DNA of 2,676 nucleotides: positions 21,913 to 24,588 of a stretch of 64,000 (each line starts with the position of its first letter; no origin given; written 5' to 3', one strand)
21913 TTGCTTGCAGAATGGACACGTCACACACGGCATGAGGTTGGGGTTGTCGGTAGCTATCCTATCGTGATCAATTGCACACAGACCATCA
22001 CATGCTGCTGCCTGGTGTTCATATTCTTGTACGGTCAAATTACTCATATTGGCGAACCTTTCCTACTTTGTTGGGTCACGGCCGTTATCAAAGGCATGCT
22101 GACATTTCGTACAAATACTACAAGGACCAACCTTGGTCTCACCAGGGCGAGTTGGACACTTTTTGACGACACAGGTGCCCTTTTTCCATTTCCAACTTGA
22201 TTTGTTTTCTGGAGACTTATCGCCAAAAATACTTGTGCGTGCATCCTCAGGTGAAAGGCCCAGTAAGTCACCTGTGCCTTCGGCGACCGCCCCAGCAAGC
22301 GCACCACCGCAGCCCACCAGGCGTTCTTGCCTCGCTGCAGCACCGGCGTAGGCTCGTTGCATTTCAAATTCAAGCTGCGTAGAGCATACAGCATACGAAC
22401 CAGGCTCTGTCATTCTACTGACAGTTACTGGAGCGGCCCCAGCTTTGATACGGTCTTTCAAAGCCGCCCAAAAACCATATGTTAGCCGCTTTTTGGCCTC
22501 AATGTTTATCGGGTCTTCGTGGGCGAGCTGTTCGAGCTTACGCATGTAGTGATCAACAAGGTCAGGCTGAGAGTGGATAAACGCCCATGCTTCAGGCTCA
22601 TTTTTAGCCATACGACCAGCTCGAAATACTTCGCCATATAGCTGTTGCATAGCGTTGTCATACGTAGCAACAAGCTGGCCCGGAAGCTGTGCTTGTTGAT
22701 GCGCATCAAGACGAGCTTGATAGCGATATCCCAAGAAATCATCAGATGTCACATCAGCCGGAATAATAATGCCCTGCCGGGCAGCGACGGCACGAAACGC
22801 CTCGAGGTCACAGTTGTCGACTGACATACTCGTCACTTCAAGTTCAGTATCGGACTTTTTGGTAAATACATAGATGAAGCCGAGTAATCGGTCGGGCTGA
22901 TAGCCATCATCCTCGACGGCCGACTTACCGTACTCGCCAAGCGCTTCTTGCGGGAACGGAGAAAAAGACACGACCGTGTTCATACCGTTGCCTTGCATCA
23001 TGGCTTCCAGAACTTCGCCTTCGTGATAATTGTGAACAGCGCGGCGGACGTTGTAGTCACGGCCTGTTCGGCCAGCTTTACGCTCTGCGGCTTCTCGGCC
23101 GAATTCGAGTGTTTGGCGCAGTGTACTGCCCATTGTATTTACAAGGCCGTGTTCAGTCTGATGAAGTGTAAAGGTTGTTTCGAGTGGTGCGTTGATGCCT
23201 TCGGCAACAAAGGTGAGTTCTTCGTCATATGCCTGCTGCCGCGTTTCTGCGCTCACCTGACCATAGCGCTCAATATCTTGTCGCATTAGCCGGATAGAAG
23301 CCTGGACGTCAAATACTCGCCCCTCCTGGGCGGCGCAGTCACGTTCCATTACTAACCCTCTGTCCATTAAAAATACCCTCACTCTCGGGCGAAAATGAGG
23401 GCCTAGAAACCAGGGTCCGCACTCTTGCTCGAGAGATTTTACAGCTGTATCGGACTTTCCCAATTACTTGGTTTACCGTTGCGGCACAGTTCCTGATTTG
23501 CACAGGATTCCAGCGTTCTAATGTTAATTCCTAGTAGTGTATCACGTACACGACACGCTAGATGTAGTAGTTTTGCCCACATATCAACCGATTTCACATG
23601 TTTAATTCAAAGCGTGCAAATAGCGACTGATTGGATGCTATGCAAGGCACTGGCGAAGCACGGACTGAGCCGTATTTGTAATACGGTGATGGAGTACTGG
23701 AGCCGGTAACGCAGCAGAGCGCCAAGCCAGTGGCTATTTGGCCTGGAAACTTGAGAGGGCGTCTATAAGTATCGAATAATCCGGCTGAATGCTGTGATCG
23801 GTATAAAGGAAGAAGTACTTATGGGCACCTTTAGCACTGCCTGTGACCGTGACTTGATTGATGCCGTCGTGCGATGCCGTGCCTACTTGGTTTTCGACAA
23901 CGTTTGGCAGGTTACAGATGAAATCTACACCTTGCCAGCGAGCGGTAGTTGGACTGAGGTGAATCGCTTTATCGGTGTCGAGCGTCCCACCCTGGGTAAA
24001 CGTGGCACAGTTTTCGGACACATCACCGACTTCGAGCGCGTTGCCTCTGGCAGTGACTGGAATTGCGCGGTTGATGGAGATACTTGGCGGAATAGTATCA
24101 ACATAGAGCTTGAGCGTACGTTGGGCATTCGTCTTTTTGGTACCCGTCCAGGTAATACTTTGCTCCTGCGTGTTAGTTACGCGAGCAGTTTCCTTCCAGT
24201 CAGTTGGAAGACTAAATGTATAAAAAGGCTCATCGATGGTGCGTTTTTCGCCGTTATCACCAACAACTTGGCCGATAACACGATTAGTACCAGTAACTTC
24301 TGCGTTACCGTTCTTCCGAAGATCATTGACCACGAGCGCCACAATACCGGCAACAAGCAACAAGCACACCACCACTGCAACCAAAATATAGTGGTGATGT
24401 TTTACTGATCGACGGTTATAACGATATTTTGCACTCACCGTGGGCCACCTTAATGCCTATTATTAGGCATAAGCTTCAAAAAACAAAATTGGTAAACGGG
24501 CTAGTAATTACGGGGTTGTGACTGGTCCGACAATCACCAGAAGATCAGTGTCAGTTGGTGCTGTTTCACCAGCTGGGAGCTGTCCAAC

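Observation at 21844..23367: G+C-rich orphan operon of zinc-ribbon proteins with no recognisable function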

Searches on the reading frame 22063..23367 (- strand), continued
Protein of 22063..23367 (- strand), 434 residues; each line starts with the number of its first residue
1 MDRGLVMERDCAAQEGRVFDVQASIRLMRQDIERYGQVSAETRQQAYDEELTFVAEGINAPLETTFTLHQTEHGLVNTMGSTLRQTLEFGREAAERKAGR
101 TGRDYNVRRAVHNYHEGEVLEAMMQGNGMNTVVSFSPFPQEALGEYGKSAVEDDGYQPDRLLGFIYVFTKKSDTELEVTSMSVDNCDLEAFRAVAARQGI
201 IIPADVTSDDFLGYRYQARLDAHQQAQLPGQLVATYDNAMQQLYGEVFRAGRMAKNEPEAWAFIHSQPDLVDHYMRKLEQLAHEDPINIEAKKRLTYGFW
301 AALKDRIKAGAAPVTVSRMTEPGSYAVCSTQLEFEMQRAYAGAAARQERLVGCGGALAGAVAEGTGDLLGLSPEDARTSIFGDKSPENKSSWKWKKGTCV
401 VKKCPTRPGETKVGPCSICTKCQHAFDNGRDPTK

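Call 46: fold_search(model_id=the predicted structure, library=pdb)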
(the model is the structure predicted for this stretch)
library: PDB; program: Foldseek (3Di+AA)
matches with E <= 10: 187; with E <= 0.001: 0
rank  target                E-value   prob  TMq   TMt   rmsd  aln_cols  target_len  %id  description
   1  6bz5_A                2.6e-01  0.04  0.06  0.07  22.7       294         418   10  Structure and mechanism of salicylate hydroxylase from Pseudomonas putida G7 (released 2018-12-26)
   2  8cda_A                4.0e-01  0.06  0.11  0.12  22.0       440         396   10  Crystal structure of MAB_4123 from Mycobacterium abscessus (released 2023-05-10)
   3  3hlz_A                4.8e-01  0.06  0.08  0.11  21.4       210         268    7  Crystal structure of BT_1490 (NP_810393.1) from BACTEROIDES THETAIOTAOMICRON VPI-5482 at 1.50 A resolution (released 2009-06-16)
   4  8cda_M                5.1e-01  0.06  0.12  0.13  22.4       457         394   10  Crystal structure of MAB_4123 from Mycobacterium abscessus (released 2023-05-10)
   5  5buk_A                5.1e-01  0.06  0.10  0.10  18.3       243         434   12  Structure of flavin-dependent chlorinase Mpy16 (released 2016-03-09)
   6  8cda_N                5.1e-01  0.05  0.11  0.12  22.1       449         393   10  Crystal structure of MAB_4123 from Mycobacterium abscessus (released 2023-05-10)
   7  8cda_I                5.3e-01  0.05  0.12  0.13  22.1       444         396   10  Crystal structure of MAB_4123 from Mycobacterium abscessus (released 2023-05-10)
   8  6bz5_B                5.3e-01  0.03  0.07  0.07  22.5       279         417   11  Structure and mechanism of salicylate hydroxylase from Pseudomonas putida G7 (released 2018-12-26)
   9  8cda_F                6.8e-01  0.04  0.11  0.12  22.5       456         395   10  Crystal structure of MAB_4123 from Mycobacterium abscessus (released 2023-05-10)
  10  7fco_A                7.5e-01  0.04  0.09  0.09  18.8       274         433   11  ChlB4 Halogenase (released 2022-03-16)
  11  5hzj_A                7.5e-01  0.02  0.08  0.08  23.8       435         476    8  Crystal structure of photoinhibitable Intersectin1 containing wildtype LOV2 domain (released 2016-12-21)
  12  3vca                  9.5e-01  0.07  0.07  0.08  14.6       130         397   12  Quaternary Ammonium Oxidative Demethylation: X-ray Crystallographic, Resonance Raman and UV-visible Spectroscopic Analys (released 2012-02-08)
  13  5evy                  1.1e+00  0.04  0.10  0.10  19.9       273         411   10  Salicylate hydroxylase substrate complex (released 2015-12-16)
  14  9exo_A                1.1e+00  0.02  0.10  0.08  31.9       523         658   10  Wzc-K540M-2YE MgADP C1 (released 2025-04-23)
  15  8wvb_B                1.1e+00  0.03  0.09  0.09  19.1       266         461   11  Crystal structure of Lsd18 mutant S195M (released 2023-12-13)
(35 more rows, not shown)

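Call 48: search_solved_structures(query=A2, max_evalue=1)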
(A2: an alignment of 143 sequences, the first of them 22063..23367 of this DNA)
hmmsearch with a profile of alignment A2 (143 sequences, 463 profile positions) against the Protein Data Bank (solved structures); distinct sequences matched with E-value up to 1: 1.
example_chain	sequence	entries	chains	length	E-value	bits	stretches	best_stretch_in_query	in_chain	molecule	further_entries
5yvq_A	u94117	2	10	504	0.99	11.4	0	275-400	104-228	Tail fiber protein S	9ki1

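Call 61: search_protein_families(library=padloc, proteins=[window:22063-23367:-, L002:7519-8235:+], max_evalue=0.1)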
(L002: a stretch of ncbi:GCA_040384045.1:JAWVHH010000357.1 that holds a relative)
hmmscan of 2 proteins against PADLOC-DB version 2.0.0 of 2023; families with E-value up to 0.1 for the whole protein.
window:22063-23367:- (434 aa): 0 families

L002:7519-8235:+ (238 aa): 0 families

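Call 65: find_related_loci(query=A3, collection=viral_contigs, flank=3000)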
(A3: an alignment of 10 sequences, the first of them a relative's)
Query A3 (398 aa) in viral_contigs; peptide patterns used: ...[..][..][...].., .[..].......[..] (x = any residue, [..] = any of these).
23 stretches matched a pattern, but none encodes a relative of the query by tblastn (E <= 1e-3).

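Call 70: find_encoding_contigs(protein=P0001, flank=10000, max_places=2)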
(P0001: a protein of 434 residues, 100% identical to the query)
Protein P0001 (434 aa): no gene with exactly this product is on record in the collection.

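Call 87: fold_search(model_id=the predicted structure, library=viral)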
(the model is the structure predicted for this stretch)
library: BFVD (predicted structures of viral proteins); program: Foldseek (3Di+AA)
matches with E <= 10: 178; with E <= 0.001: 0
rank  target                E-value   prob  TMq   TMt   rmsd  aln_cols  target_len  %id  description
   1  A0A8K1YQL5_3          5.7e-02  0.12  0.10  0.06  17.1       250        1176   10  Genome polyprotein [Xiangshan flavi-like virus 1]
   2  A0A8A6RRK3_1          3.2e-01  0.06  0.11  0.07  16.9       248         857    9  Polyprotein (Fragment) [Hymenopteran flavi-related virus]
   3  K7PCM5                3.6e-01  0.06  0.10  0.08  18.5       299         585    9  ORF24 [Cyprinid herpesvirus 2]
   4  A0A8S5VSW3            4.9e-01  0.07  0.13  0.08  26.2       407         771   10  (no name in the UniProt tables at hand)
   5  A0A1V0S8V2            5.4e-01  0.05  0.10  0.11  21.5       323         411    7  Uncharacterized protein [Catovirus CTV1]
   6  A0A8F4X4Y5            5.7e-01  0.06  0.09  0.04  23.1       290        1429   11  (no name in the UniProt tables at hand)
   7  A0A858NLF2            5.9e-01  0.05  0.12  0.11  20.8       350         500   10  (no name in the UniProt tables at hand)
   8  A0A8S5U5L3            7.6e-01  0.06  0.11  0.08  20.3       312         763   11  Uncharacterized protein [Podoviridae sp. cthJQ11]
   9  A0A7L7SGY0            7.6e-01  0.06  0.10  0.17  18.3       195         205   14  (no name in the UniProt tables at hand)
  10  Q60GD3                8.0e-01  0.04  0.10  0.06  22.8       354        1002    9  Outer capsid protein VP2 (Fragment) [Chuzan virus]
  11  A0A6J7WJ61            1.0e+00  0.01  0.06  0.04  51.3       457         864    9  PA14 domain containing protein [uncultured Caudovirales phage]
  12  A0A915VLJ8            1.1e+00  0.03  0.10  0.08  20.9       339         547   11  (no name in the UniProt tables at hand)
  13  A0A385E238            1.3e+00  0.60  0.14  0.59   5.2       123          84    6  (no name in the UniProt tables at hand)
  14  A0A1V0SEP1            1.4e+00  0.07  0.08  0.22  11.7       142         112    8  Uncharacterized protein [Hokovirus HKV1]
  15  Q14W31                1.4e+00  0.03  0.08  0.08  23.8       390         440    5  ORF75 [Ranid herpesvirus 2]
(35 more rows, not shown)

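Call 115: search_protein_families(library=pfam, proteins=[L037:786-1322:+, L037:388-798:+, L002:7519-8232:+], max_evalue=0.1)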
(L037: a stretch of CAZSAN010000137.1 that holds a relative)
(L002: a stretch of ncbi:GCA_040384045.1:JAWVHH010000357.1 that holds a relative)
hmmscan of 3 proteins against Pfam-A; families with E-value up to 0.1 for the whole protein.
L037:786-1322:+ (179 aa): 2 families
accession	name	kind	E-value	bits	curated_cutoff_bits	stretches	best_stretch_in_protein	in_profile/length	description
PF20221.3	DUF6580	-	1.9e-43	148.9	27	1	8-163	5-155/162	Family of unknown function (DUF6580)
PF20358.3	DUF6653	-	0.029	14.5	27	1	12-86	54-127/170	Family of unknown function (DUF6653)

L037:388-798:+ (137 aa): 3 families
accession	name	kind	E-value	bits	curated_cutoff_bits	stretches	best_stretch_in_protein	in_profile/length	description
PF14478.12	DUF4430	-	1.9e-15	57.5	23.8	1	70-137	1-71/72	Domain of unknown function (DUF4430)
PF18676.6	MBG_2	-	0.00081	20.4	25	1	49-115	7-70/72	MBG domain (YGX type)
PF19058.5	DUF5754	-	0.093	13.2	27.4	0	95-127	1-36/49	Family of unknown function (DUF5754)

L002:7519-8232:+ (238 aa): 0 families

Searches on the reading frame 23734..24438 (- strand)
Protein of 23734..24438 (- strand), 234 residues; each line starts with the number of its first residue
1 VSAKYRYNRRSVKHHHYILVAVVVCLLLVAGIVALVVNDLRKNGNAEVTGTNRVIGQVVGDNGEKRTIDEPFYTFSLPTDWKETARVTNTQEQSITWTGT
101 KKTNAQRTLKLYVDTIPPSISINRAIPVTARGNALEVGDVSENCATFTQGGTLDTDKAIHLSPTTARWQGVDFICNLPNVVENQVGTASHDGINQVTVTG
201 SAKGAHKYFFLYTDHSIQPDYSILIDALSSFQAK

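Call 3: search_protein_families(library=pfam, proteins=[window:23734-24438:-], max_evalue=1)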
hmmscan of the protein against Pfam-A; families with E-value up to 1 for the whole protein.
window:23734-24438:- (234 aa): 3 families
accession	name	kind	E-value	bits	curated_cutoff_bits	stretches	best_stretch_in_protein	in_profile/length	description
PF11174.13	DUF2970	-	0.011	15.9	27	1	10-36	26-52/56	Protein of unknown function (DUF2970)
PF06027.18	SLC35F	-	0.17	11.8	21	1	12-58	123-165/299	Solute carrier family 35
PF04995.19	CcmD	-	0.2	12.2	25.6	1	16-42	5-31/44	Heme exporter protein D (CcmD)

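Call 45: search_protein_families(library=ncbifam, proteins=[window:23734-24438:-], max_evalue=0.1)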
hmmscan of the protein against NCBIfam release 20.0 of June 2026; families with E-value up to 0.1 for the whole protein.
window:23734-24438:- (234 aa): 2 families
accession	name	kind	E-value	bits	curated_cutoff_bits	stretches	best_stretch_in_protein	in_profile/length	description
TIGR03141.1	cytochro_ccmD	equivalog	0.048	13.8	25.95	1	14-41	6-33/47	heme exporter protein CcmD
NF010713.0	PRK14115.1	equivalog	0.052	12.8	305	1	84-135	135-186/248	2,3-diphosphoglycerate-dependent phosphoglycerate mutase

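Call 61: search_protein_families(library=padloc, proteins=[window:23734-24438:-], max_evalue=0.1)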
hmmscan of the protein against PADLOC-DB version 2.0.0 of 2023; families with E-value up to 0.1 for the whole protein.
window:23734-24438:- (234 aa): 0 families
